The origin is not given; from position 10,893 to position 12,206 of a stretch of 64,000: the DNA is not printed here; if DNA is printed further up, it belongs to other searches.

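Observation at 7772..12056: Kinase + HopA1-like + reductase module acting on Cys-free two-peptide GG precursors (class-V-lanthipeptide-type dehydration without any possible lanthionine)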

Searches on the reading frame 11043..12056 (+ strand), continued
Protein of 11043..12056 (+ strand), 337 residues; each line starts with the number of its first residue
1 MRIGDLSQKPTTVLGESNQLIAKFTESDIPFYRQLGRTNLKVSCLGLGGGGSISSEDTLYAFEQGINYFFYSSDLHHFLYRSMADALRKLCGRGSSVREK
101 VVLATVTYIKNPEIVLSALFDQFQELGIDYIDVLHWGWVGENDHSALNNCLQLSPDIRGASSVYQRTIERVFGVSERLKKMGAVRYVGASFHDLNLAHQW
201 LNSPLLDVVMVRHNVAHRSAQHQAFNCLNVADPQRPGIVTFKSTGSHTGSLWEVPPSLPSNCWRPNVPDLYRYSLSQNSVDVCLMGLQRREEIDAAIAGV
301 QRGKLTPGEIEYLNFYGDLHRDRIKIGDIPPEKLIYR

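Call 53: search_protein_representatives(alignment_id=A2)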
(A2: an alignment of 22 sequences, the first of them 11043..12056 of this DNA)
Query: 22 sequences, 338 profile positions. Proteins with E-value up to 0.001 (for the whole library): 736; up to 1e-10: 252; up to 1e-30: 29. The best 150 are listed.
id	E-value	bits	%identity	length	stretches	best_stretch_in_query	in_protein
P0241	6.6e-156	535.2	-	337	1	16-335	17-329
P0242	4.6e-133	460.1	-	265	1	75-337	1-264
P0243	4.9e-118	410.7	-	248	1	1-241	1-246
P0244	9.6e-88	311.1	-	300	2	27-158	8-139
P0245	3.1e-77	276.5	-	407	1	33-320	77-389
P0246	7.5e-75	268.7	-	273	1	59-321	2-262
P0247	1.6e-73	264.3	-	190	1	128-267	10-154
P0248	2.7e-70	253.7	-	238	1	26-253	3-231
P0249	6.7e-68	245.9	-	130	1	209-337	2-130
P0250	1.7e-62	228.1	-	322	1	34-314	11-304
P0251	1.3e-61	225.1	-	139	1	110-244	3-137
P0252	4.4e-60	220.2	-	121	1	1-116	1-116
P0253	1.3e-53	198.9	-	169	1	136-293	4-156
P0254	1.9e-51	191.8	-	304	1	33-321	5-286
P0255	2.2e-51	191.6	-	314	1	34-326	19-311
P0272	2.2e-28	115.9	-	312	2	172-321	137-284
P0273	9.2e-28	113.9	-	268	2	170-319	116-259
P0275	3.3e-27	112.1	-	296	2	161-312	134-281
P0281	3.3e-26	108.8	-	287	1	61-315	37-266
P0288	1.3e-24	103.5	-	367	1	34-326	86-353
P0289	1.5e-24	103.4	-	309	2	154-309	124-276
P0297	9.0e-24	100.8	-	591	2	180-313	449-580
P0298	1.5e-23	100.1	-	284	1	34-314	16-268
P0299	2.1e-23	99.6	-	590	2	30-328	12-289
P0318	1.4e-21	93.6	-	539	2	170-325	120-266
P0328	2.2e-20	89.6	-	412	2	168-319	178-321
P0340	3.8e-19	85.6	-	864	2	178-320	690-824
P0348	2.1e-18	83.1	-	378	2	176-317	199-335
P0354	7.6e-18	81.3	-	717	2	176-318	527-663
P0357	1.2e-17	80.7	-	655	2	59-146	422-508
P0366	9.2e-17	77.7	-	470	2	20-141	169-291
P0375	5.2e-16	75.3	-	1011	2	177-303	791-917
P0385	2.2e-15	73.2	-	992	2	176-322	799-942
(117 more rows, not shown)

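Call 54: search_protein_families(library=pfam, proteins=[P0245, P0250, P0254, P0255, P0272, P0275, P0281, P0289, P0297, P0340], max_evalue=0.01)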
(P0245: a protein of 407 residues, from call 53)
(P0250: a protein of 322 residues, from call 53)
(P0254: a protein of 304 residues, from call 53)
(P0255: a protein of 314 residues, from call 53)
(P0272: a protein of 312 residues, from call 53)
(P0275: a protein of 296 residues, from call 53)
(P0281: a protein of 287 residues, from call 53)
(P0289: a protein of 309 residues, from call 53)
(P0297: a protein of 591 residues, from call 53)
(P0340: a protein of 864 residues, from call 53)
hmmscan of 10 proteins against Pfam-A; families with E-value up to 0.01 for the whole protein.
P0245 (407 aa): 1 family
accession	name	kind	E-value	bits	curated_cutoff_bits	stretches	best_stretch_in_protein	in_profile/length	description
PF00248.27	Aldo_ket_red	-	7.6e-09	35.5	24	1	101-310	24-189/291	Aldo/keto reductase family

P0250 (322 aa): 0 families

P0254 (304 aa): 1 family
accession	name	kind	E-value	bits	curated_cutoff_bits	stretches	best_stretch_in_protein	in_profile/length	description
PF00248.27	Aldo_ket_red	-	7.4e-05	22.4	24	1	56-273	49-252/291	Aldo/keto reductase family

P0255 (314 aa): 1 family
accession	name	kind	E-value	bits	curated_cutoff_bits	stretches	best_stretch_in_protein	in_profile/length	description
PF00248.27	Aldo_ket_red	-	0.00076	19.1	24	0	162-214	125-179/291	Aldo/keto reductase family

P0272 (312 aa): 0 families

P0275 (296 aa): 0 families

P0281 (287 aa): 0 families

P0289 (309 aa): 0 families

P0297 (591 aa): 1 family
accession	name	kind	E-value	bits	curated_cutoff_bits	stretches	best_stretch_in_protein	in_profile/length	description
PF17914.6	HopA1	-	2.6e-30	106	22.7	1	123-293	2-169/170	HopA1 effector protein family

P0340 (864 aa): 3 families
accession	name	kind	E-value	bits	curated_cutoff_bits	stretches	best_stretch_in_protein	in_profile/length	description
PF13646.12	HEAT_2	-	5.2e-18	65.6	27.7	5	426-499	10-85/88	HEAT repeats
PF00248.27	Aldo_ket_red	-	2.2e-13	50.4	24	1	643-755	80-195/291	Aldo/keto reductase family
PF02985.28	HEAT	-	2.1e-10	40.3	23.5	0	371-390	6-25/31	HEAT repeat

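Call 55: search_protein_families(library=pfam, proteins=[P0299, P0318, P0354, P0357, P0375, P0385, P0366, P0328, P0348, P0288], max_evalue=0.01)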
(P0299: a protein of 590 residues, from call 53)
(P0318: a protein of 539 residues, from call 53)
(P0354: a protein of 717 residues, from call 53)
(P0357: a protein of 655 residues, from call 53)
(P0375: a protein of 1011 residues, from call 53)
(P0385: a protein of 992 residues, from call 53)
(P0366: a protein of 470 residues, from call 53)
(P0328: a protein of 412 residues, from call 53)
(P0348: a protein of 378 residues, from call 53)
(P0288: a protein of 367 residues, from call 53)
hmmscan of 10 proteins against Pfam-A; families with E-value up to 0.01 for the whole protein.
P0299 (590 aa): 1 family
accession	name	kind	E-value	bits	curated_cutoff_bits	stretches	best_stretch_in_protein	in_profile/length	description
PF00248.27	Aldo_ket_red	-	4.2e-15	56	24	1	31-270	15-283/291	Aldo/keto reductase family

P0318 (539 aa): 3 families
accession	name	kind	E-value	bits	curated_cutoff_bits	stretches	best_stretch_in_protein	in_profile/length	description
PF00005.33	ABC_tran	-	1.4e-32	113.6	25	1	316-458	1-136/137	ABC transporter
PF13304.12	AAA_21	-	3.4e-10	40.9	27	1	428-489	235-300/304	AAA domain, putative AbiEii toxin, Type IV TA system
PF00248.27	Aldo_ket_red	-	1.5e-08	34.6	24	1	92-198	92-199/291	Aldo/keto reductase family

P0354 (717 aa): 3 families
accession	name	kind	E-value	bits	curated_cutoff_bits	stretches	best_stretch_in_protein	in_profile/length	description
PF00248.27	Aldo_ket_red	-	1.7e-16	60.6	24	1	461-607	52-207/291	Aldo/keto reductase family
PF13646.12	HEAT_2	-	2.1e-08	34.8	27.7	1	222-281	5-63/88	HEAT repeats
PF02985.28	HEAT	-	3.3e-08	33.5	23.5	1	29-57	1-29/31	HEAT repeat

P0357 (655 aa): 2 families
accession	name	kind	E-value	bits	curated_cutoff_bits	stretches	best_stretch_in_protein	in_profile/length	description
PF13621.12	Cupin_8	-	6.4e-10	39.8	27.4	1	143-192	196-244/252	Cupin-like domain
PF08007.18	JmjC_2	-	1e-07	32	22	1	101-193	27-118/127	JmjC domain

P0375 (1011 aa): 6 families
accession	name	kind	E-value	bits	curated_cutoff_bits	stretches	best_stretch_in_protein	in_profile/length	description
PF13646.12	HEAT_2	-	3.1e-22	79.1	27.7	3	43-125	9-88/88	HEAT repeats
PF02985.28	HEAT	-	1.1e-16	59.7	23.5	1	135-160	4-29/31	HEAT repeat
PF00248.27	Aldo_ket_red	-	1.3e-12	47.8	24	1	745-855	81-192/291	Aldo/keto reductase family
PF12717.13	Cnd1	-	0.00042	20.8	26.4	0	108-162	29-89/162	non-SMC mitotic condensation complex subunit 1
PF12348.14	CLASP_N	-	0.0034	17.4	27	0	54-88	162-196/227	CLASP N terminal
PF24987.1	HEAT_EF3_N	-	0.0094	16.4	32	0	531-574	61-104/169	EF3 N-terminal HEAT repeat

P0385 (992 aa): 8 families
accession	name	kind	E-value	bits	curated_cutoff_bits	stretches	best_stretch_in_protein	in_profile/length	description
PF13646.12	HEAT_2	-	5.8e-35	119.9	27.7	6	74-160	2-87/88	HEAT repeats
PF02985.28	HEAT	-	6.5e-24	82.2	23.5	1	138-164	2-28/31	HEAT repeat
PF00248.27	Aldo_ket_red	-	2e-16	60.3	24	1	708-872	21-199/291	Aldo/keto reductase family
PF12717.13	Cnd1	-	1.3e-10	42.1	26.4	1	340-408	20-90/162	non-SMC mitotic condensation complex subunit 1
PF21581.3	SCD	-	3e-06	27.9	27.5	0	327-368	16-57/75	Stromalin conservative domain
PF01602.26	Adaptin_N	-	0.00032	19.8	37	0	326-410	99-184/524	Adaptin N terminal region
PF13513.12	HEAT_EZ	-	0.0006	20.7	27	0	355-400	1-52/55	HEAT-like repeat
PF03130.22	HEAT_PBS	-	0.0018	19.1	20.9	1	121-147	1-27/27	PBS lyase HEAT-like repeat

P0366 (470 aa): 0 families

P0328 (412 aa): 1 family
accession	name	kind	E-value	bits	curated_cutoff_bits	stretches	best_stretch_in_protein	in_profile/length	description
PF00248.27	Aldo_ket_red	-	2.9e-14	53.3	24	1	142-252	81-194/291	Aldo/keto reductase family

P0348 (378 aa): 1 family
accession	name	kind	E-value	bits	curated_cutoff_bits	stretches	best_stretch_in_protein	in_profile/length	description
PF00248.27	Aldo_ket_red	-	2e-14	53.8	24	2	115-272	28-200/291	Aldo/keto reductase family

P0288 (367 aa): 0 families

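Call 59: find_encoding_contigs(protein=P0297, flank=8000, max_places=4)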
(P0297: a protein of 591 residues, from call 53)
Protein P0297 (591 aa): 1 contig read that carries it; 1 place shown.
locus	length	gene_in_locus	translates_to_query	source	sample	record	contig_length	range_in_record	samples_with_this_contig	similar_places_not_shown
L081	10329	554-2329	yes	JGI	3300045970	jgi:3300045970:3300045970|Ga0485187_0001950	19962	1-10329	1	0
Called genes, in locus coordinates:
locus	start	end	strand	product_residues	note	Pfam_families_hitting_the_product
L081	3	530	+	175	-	?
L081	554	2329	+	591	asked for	PF17914:HopA1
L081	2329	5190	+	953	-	PF01871:AMMECR1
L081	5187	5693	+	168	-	PF13646:HEAT_2, PF03130:HEAT_PBS (faint), PF02985:HEAT (faint), PF13646:HEAT_2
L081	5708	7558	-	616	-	PF07603:Lcl_C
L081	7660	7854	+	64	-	-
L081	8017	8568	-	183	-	-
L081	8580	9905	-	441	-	-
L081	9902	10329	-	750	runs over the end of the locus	PF00150:Cellulase, PF18564:Glyco_hydro_5_C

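Call 65: predict_structure(alignment_id=A5)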
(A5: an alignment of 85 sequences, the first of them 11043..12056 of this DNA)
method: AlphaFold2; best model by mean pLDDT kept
length: 337 residues; sequences in the alignment: 85
mean_pLDDT: 86.9   pTM: 0.86
mean pLDDT of the five models: 86.9, 85.6, 84.7, 84.4, 83.3
residues with pLDDT >= 90: 225; 70-90: 61; 50-70: 25; < 50: 26
segments of 3 or more residues with pLDDT < 50: 1-15, 149-151, 153-158
pLDDT, mean of each block of 10 residues (from residue 1): 42 51 81 97 97 97 98 92 97 95 93 85 96 91 54 47 58 84 95 90 93 96 94 97 86 91 96 97 98 98 96 94 89 86
secondary structure, 60 per line:
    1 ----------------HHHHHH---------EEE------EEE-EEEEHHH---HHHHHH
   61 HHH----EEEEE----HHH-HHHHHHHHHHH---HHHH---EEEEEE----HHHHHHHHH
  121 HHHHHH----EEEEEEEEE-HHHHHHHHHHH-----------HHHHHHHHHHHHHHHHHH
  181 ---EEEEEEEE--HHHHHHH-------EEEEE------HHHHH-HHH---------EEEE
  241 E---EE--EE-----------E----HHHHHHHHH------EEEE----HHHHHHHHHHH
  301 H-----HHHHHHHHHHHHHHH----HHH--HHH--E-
elements in order: H17-22 E32-34 E41-43 E45-48 H55-63 E68-72 H81-91 H95-98 E102-107 H112-126 E131-139 H141-151 H163-180 E184-191 H194-200 E208-212 H219-223 E237-241 H267-275 E282-285 H290-301 H307-321
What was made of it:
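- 11043..12056 (+): AKR-fold protein with a remodelled active site, translationally coupled to the lyase gene. AF2 pLDDT 86.9 (call 65).
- Tried and rejected: A second run with 85 diverse sequences worked (call 65).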

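Call 67: fold_search(model_id=the predicted structure, library=pdb)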
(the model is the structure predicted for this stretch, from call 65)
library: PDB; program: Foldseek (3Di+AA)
matches with E <= 10: 1689; with E <= 0.001: 500
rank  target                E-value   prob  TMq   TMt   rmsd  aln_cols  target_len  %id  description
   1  7svq_A                2.4e-16  1.00  0.62  0.66   7.5       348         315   17  Crystal Structure of L-galactose dehydrogenase from Spinacia oleracea in complex with NAD+ (released 2022-07-13)
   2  7smi                  4.1e-16  1.00  0.64  0.68   6.9       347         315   17  Crystal Structure of L-galactose dehydrogenase from Spinacia oleracea (released 2022-07-13)
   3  7ezl                  1.1e-15  1.00  0.63  0.66   7.7       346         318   16  Rice L-galactose dehydrogenase (holo form) (released 2021-06-23)
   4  8scc_A                5.0e-15  1.00  0.62  0.68   6.1       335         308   17  Crystal Structure of L-galactose 1-dehydrogenase de Myrciaria dubia (released 2024-03-13)
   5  8scc_B                1.1e-14  1.00  0.62  0.68   6.1       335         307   18  Crystal Structure of L-galactose 1-dehydrogenase de Myrciaria dubia (released 2024-03-13)
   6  9w6y_A                2.2e-14  1.00  0.61  0.63   8.3       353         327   17  Crystal structure of L-galactose dehydrogenase from Luteolibacter sp. strain LG18 in complex with L-galactose and NADP (released 2026-04-01)
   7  8usu_B                2.3e-14  1.00  0.62  0.66   6.2       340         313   18  Crystal Structure of L-galactose 1-dehydrogenase of Myrciaria dubia in complex with NAD (released 2024-03-13)
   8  8usu_A                2.6e-14  1.00  0.62  0.66   6.1       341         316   18  Crystal Structure of L-galactose 1-dehydrogenase of Myrciaria dubia in complex with NAD (released 2024-03-13)
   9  7ezi                  5.6e-14  1.00  0.63  0.65   7.4       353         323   16  Rice L-galactose dehydrogenase (apo form) (released 2021-06-23)
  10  9w7a_A                7.1e-14  1.00  0.59  0.60   8.7       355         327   16  Crystal structure of L-galactose dehydrogenase from Luteolibacter sp. strain LG18 in complex with L-glucose and NADP+ (released 2026-04-01)
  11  1pyf                  9.1e-14  1.00  0.59  0.64   6.1       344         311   14  Structure of NADPH-dependent family 11 aldo-keto reductase AKR11A(apo) (released 2004-03-23)
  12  9nz6_C                9.6e-14  1.00  0.62  0.68   4.8       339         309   17  Oxidoreductase isolated from Xanthomonas citri pv. citri A306 (released 2025-04-09)
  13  9nz6_G                1.1e-13  1.00  0.62  0.70   4.7       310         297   18  Oxidoreductase isolated from Xanthomonas citri pv. citri A306 (released 2025-04-09)
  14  1ynp_B                1.1e-13  1.00  0.62  0.69   4.9       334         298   18  aldo-keto reductase AKR11C1 from Bacillus halodurans (apo form) (released 2005-12-06)
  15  9w6y_B                1.3e-13  1.00  0.61  0.64   8.3       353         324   17  Crystal structure of L-galactose dehydrogenase from Luteolibacter sp. strain LG18 in complex with L-galactose and NADP (released 2026-04-01)
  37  7b0e                  7.2e-13  1.00  0.59  0.72   4.9       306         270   18  Crystal structure of SmbA loop deletion mutant (released 2021-12-01)
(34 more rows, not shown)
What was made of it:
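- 11043..12056 (+): Foldseek matches AKRs at E 2e-16 (call 67).
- On Aldo-keto reductase superfamily: The top Foldseek hits are all AKRs, E down to 2.4e-16, TM 0.6-0.7 (call 67).
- Non-redox proteins with this fold (SmbA, 7b0e) appear among the hits (call 67).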

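Call 71: find_encoding_contigs(protein=P0250, flank=7000, max_places=2)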
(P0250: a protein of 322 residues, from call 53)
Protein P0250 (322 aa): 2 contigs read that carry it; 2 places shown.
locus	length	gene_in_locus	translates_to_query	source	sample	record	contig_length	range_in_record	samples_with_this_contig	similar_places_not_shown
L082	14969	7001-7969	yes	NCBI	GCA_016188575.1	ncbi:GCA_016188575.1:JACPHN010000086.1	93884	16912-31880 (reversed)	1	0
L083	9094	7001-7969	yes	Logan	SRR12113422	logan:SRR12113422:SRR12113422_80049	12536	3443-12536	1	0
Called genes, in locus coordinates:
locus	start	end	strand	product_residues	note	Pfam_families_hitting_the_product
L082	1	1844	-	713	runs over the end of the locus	-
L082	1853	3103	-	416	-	PF25917:BSH_RND, PF25973:BSH_CzcB, PF25954:Beta-barrel_RND_2 (weak)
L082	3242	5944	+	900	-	PF04738:Lant_dehydr_N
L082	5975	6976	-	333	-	PF14028:Lant_dehydr_C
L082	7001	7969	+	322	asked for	-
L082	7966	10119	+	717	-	PF02310:B12-binding, PF04055:Radical_SAM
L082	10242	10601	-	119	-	PF02452:PemK_toxin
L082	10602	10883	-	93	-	-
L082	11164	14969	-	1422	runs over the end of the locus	PF00069:Pkinase, PF07714:PK_Tyr_Ser-Thr, PF20703:nSTAND1, PF23381:Beta-prop_IFT122_1st, PF25174:Beta-prop_THOC3, PF23749:DUF7165, PF24817:WD40_WDHD1_1st, PF25175:Beta-prop_WDR5, +34 more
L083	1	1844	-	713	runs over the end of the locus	-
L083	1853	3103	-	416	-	PF25917:BSH_RND, PF25973:BSH_CzcB, PF25954:Beta-barrel_RND_2 (weak)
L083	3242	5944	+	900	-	PF04738:Lant_dehydr_N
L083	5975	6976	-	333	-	PF14028:Lant_dehydr_C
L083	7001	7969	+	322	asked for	-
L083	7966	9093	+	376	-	?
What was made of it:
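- One sits between split LanB-type dehydratase genes and a B12-radical-SAM gene that it overlaps (L082, call 71).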

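Call 72: find_encoding_contigs(protein=P0272, flank=7000, max_places=2)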
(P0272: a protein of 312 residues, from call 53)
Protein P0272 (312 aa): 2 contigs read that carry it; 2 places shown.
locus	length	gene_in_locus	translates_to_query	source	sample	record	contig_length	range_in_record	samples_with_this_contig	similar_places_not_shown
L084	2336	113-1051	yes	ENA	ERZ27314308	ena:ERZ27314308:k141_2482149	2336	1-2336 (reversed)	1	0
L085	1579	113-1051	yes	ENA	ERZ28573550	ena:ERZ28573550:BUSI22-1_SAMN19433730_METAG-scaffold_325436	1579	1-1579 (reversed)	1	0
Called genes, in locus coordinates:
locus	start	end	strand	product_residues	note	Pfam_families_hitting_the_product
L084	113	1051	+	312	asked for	-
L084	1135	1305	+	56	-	-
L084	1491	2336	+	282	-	?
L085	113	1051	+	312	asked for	-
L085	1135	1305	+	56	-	-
